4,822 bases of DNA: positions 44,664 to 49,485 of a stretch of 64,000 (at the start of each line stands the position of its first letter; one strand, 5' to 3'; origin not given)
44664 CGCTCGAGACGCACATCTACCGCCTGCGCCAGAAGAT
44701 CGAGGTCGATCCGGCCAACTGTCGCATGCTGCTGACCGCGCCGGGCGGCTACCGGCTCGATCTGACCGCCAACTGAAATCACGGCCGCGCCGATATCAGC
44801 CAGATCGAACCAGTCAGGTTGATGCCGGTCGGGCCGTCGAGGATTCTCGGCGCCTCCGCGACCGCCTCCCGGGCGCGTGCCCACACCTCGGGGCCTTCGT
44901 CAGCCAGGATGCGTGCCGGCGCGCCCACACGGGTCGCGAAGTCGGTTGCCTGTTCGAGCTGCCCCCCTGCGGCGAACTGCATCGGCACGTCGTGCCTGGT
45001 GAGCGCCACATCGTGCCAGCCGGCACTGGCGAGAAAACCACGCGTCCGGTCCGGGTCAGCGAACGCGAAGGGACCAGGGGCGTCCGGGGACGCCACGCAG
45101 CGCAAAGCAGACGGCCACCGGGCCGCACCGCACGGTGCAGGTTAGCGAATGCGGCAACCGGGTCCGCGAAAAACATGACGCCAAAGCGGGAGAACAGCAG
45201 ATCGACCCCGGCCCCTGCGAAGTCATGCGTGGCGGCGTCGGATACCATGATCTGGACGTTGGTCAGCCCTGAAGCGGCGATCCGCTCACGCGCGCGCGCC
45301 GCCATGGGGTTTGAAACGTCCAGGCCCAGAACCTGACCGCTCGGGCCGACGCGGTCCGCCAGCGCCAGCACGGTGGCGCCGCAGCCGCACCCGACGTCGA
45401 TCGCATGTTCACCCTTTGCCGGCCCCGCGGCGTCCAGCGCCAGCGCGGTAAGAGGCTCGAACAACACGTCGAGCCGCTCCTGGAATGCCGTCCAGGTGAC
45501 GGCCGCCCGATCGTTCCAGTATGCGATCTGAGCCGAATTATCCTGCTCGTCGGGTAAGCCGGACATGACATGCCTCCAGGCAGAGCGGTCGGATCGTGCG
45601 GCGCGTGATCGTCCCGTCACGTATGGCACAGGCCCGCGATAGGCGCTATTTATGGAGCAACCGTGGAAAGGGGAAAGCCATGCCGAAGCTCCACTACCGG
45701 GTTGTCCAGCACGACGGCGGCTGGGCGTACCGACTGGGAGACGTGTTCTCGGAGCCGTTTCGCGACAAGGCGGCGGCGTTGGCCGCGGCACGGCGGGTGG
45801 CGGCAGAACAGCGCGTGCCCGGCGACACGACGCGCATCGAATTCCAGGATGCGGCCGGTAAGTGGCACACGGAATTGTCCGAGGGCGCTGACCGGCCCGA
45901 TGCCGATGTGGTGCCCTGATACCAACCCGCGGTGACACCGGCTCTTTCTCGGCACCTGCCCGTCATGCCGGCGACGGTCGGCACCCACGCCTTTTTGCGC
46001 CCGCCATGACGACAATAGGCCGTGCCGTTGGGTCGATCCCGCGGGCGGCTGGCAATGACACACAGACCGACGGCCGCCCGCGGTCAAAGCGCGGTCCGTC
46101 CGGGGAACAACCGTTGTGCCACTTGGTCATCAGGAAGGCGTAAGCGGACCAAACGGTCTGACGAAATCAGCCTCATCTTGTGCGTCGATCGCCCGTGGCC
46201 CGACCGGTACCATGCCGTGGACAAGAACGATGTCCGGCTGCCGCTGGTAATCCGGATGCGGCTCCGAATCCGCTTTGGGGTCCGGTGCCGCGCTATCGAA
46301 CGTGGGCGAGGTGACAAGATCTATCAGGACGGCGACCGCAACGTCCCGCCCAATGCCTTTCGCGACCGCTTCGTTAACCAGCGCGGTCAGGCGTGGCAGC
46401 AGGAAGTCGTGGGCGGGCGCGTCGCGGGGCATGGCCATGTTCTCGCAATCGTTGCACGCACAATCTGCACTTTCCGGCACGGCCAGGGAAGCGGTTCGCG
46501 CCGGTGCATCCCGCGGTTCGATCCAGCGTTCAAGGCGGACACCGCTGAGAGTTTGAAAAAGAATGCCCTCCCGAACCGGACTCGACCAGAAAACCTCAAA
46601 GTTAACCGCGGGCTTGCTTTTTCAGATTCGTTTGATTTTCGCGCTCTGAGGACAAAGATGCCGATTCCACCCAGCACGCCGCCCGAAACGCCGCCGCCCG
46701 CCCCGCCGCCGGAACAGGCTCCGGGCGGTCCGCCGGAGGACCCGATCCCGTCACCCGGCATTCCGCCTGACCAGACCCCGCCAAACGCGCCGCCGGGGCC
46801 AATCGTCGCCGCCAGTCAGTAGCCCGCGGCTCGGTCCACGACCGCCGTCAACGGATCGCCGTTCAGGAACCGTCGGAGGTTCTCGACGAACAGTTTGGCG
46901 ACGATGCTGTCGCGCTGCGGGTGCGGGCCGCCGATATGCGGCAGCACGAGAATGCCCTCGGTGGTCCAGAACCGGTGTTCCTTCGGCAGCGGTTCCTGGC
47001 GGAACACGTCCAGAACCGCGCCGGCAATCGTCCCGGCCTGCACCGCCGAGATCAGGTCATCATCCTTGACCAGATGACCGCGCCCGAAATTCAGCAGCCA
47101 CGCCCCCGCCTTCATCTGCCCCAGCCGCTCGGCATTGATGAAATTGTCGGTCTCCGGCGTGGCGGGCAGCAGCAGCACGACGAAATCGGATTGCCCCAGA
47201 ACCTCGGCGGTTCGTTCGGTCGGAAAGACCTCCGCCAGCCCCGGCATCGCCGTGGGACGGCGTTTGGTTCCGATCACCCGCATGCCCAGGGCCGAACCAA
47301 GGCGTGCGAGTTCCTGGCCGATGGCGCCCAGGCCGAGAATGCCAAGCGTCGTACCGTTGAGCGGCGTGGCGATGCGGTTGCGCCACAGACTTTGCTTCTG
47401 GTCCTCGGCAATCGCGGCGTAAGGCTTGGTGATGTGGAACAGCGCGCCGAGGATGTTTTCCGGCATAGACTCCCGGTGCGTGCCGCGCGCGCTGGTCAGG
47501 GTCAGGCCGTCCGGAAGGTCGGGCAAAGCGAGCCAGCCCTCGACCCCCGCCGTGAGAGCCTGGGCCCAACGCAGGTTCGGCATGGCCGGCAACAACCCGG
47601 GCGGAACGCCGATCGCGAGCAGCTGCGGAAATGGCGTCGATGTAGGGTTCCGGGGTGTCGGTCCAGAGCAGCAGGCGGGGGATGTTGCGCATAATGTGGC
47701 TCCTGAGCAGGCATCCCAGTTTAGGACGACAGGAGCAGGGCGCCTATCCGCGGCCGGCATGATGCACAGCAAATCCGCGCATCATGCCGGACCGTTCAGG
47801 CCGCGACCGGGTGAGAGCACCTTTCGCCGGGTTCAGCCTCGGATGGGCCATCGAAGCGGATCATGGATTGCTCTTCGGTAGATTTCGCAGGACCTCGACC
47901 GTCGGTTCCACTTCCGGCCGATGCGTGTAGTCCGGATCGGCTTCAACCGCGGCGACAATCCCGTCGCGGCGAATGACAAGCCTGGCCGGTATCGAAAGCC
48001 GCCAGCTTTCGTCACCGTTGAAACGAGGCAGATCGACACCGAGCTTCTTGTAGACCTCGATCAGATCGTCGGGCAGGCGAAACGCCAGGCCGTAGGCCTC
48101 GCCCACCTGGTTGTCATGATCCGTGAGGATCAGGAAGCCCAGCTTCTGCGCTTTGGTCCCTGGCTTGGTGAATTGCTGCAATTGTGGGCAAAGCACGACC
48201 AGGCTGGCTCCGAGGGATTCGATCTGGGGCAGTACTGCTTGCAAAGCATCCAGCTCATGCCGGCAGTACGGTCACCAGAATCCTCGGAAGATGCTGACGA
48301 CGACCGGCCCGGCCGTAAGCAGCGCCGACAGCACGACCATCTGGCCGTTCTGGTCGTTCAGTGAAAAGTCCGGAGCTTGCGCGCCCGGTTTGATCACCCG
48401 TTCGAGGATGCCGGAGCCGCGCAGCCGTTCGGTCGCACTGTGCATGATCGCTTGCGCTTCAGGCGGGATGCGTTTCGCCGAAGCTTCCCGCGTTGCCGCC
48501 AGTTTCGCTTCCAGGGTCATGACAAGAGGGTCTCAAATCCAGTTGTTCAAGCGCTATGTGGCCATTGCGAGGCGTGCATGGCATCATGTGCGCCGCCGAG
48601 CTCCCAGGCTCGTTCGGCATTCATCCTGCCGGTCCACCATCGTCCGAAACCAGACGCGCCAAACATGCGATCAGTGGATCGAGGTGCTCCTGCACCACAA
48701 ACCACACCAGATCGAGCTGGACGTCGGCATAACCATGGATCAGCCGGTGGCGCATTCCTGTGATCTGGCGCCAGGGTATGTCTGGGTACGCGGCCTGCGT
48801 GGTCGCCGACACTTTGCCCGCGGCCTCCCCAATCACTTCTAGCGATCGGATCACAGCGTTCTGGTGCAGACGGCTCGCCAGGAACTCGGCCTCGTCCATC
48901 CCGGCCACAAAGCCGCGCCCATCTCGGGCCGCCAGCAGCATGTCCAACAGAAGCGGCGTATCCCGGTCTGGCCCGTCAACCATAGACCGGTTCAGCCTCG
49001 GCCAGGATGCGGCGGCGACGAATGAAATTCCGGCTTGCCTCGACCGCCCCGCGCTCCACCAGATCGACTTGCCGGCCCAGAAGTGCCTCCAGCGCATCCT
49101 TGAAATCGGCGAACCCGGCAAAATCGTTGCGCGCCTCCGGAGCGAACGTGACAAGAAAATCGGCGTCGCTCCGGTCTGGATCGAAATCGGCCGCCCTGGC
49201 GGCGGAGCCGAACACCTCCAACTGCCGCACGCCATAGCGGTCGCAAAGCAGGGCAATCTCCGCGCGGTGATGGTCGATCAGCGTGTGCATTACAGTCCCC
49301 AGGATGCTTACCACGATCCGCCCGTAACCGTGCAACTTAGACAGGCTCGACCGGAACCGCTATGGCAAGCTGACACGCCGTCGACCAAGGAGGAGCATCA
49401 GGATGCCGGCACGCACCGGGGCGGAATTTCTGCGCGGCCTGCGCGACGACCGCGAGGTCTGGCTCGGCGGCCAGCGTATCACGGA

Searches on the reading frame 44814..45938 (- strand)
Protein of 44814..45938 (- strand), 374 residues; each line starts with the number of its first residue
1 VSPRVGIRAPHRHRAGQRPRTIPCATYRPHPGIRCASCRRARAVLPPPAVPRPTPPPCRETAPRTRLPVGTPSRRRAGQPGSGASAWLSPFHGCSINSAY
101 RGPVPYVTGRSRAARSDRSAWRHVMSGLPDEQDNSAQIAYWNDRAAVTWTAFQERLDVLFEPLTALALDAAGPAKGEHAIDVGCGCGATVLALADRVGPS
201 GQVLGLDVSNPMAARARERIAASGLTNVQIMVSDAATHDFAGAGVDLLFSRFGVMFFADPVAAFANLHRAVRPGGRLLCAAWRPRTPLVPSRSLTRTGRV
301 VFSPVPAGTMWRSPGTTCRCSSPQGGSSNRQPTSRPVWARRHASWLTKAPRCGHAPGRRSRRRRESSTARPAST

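Call 73: search_protein_families(library=pfam, proteins=[window:44814-45938:-], max_evalue=0.00001)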
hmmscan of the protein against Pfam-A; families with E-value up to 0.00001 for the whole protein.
window:44814-45938:- (374 aa): 8 families
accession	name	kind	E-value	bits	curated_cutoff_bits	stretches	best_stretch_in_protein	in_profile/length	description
PF13649.12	Methyltransf_25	-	2.7e-19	70.1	27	1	180-275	2-97/97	Methyltransferase domain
PF08241.18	Methyltransf_11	-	1.8e-18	67.4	21.2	1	180-279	1-95/95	Methyltransferase domain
PF13847.12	Methyltransf_31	-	7.3e-17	61.8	27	1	175-281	3-111/145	Methyltransferase domain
PF01209.24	Ubie_methyltran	-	4.5e-16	59.4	20.1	1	169-280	41-152/233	ubiE/COQ5 methyltransferase family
PF08242.18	Methyltransf_12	-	5.7e-14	53.1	30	1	180-277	1-98/98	Methyltransferase domain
PF01135.25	PCMT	-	4.6e-08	33.5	20.3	1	165-235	63-133/210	Protein-L-isoaspartate(D-aspartate) O-methyltransferase (PCMT)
PF02390.23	Methyltransf_4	-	8.5e-08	32.3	24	1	179-237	5-62/173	Putative methyltransferase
PF13489.12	Methyltransf_23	-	1.7e-06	28.3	27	1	173-286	20-123/164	Methyltransferase domain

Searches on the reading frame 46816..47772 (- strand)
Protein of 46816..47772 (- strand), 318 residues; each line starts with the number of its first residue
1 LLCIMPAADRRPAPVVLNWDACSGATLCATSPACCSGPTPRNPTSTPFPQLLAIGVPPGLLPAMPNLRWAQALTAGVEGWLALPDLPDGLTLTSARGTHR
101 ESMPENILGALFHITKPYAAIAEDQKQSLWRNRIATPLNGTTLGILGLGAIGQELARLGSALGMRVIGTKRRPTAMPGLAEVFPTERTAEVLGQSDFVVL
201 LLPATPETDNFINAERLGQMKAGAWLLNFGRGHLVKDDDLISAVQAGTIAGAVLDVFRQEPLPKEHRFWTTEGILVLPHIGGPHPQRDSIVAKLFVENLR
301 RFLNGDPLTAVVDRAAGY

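Call 73: search_protein_families(library=pfam, proteins=[window:46816-47772:-], max_evalue=0.00001)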
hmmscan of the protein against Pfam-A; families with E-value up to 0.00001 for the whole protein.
window:46816-47772:- (318 aa): 1 family
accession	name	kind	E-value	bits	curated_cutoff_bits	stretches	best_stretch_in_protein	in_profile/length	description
PF02826.25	2-Hacid_dh_C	-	1.7e-49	168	25.1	1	109-281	2-178/178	D-isomer specific 2-hydroxyacid dehydrogenase, NAD binding domain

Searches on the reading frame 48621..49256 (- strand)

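Call 73: search_protein_families(library=pfam, proteins=[window:48621-49256:-], max_evalue=0.00001)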
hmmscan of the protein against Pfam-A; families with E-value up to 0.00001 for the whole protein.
window:48621-49256:- (211 aa): 1 family
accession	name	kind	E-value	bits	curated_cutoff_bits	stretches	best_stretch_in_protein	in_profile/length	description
PF01934.22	HepT-like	-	6.7e-24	84.3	23.5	1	108-200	3-118/120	Ribonuclease HepT-like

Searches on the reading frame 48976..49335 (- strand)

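Call 73: search_protein_families(library=pfam, proteins=[window:48976-49335:-], max_evalue=0.00001)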
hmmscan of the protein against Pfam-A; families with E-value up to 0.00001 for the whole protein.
window:48976-49335:- (119 aa): 1 family
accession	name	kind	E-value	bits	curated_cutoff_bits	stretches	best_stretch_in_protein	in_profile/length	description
PF01909.29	NTP_transf_2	-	2.6e-08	34.6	21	1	30-104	8-86/93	Nucleotidyltransferase domain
